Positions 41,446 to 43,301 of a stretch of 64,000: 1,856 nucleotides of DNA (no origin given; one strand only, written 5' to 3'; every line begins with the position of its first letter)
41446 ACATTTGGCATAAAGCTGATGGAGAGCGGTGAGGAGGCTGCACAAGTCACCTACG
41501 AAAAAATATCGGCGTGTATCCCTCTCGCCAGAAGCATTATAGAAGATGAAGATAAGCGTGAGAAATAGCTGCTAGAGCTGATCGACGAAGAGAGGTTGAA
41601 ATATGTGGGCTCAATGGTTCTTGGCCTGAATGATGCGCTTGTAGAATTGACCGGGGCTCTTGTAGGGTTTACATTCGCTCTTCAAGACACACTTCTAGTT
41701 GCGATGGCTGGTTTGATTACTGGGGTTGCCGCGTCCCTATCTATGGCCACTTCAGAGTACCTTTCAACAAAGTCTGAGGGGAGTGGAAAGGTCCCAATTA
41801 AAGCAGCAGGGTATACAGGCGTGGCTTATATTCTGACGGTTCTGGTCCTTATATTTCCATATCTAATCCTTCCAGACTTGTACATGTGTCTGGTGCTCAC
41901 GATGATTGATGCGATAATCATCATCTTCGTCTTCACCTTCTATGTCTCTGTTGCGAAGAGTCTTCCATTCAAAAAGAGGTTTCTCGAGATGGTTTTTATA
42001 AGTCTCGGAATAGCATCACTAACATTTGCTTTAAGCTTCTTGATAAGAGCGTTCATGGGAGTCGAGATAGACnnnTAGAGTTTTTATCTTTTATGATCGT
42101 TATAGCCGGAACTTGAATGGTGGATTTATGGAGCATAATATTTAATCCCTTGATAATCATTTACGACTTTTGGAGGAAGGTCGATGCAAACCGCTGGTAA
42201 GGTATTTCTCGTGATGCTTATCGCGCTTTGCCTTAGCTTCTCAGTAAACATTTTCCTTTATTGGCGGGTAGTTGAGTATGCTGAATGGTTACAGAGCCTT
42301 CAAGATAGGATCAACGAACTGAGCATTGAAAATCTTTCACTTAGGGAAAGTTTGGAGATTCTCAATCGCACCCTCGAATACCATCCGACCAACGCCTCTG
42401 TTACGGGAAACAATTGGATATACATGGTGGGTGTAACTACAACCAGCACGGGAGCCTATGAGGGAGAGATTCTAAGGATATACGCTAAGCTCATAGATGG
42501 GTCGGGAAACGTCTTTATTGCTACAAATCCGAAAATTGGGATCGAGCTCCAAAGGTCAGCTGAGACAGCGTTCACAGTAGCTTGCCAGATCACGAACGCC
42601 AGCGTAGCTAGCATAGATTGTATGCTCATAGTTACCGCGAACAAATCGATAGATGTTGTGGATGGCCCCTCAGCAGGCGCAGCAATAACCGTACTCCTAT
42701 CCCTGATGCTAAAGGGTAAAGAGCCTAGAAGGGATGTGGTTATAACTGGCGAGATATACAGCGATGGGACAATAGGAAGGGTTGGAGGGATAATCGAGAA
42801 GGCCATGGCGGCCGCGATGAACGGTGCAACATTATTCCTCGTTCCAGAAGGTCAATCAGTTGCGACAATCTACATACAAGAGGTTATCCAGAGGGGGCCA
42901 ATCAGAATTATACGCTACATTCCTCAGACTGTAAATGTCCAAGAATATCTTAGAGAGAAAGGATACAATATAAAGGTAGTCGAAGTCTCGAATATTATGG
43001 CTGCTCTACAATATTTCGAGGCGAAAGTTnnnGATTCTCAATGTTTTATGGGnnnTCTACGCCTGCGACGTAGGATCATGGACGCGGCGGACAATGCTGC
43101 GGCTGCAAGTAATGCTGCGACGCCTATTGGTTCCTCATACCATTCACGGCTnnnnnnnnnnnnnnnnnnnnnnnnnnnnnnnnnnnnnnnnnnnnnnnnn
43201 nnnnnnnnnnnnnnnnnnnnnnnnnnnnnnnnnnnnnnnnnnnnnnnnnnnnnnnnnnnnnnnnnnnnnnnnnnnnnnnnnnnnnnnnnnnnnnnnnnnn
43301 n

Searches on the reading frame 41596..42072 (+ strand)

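Call 40: search_protein_families(library=pfam, proteins=[window:41596-42072:+], max_evalue=0.001)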
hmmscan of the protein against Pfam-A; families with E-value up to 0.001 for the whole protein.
window:41596-42072:+ (159 aa): 1 family
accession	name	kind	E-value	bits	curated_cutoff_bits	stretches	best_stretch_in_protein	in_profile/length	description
PF01988.24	VIT1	-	1.4e-14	54.9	28.1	2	6-61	3-59/214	VIT family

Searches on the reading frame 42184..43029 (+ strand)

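Call 27: search_protein_families(library=pfam, proteins=[window:42184-43029:+], max_evalue=0.001)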
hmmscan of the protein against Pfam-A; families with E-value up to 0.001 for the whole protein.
window:42184-43029:+ (282 aa): 1 family
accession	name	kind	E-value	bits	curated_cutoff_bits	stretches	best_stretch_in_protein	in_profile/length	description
PF05362.19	Lon_C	-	1.6e-13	51.1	21.1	1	83-225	32-173/205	Lon protease (S16) C-terminal proteolytic domain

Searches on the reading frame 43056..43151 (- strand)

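Call 56: search_protein_families(library=ncbifam, proteins=[window:43056-43151:-], max_evalue=10)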
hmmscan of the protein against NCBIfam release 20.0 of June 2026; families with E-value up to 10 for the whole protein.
seq(32 aa): 10 families
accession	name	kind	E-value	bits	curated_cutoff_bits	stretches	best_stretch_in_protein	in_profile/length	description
TIGR03382.1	GC_trans_RRR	domain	0.00079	20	15.85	1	10-31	7-27/27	MYXO-CTERM sorting domain-containing protein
TIGR03901.2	MYXO-CTERM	domain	0.0021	18.4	20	1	11-32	17-34/34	MYXO-CTERM sorting domain-containing protein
NF058571.1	GVDTG_CTERM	domain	0.0066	16.7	29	1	10-30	26-43/44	GVDTG sorting domain-containing protein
NF033507.3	Loki-CTERM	subfamily_domain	0.015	15.6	19.9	1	11-32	6-27/27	Loki-CTERM sorting domain-containing protein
NF053845.1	CoaP_CTERM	equivalog_domain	0.023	14.4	35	1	13-31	16-34/35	choice-of-anchor protein CoaP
TIGR02595.1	PEP_CTERM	domain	0.024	15.4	16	1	7-32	3-24/24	PEP-CTERM sorting domain-containing protein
TIGR01167.1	LPXTG_anchor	domain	0.03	15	15.9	1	11-32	12-33/34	LPXTG cell wall anchor domain-containing protein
NF033846.1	Rumino_NPXTG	domain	0.12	12.7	23.5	1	10-32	8-30/30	NPXTG-anchored protein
NF045529.2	Heimdall-CTERM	domain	0.15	12.6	24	1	13-32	10-26/26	Heimdall-CTERM domain-containing surface protein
TIGR04126.1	PGF_CTERM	domain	2.3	8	24.5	0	10-20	13-23/28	PGF-CTERM sorting domain-containing protein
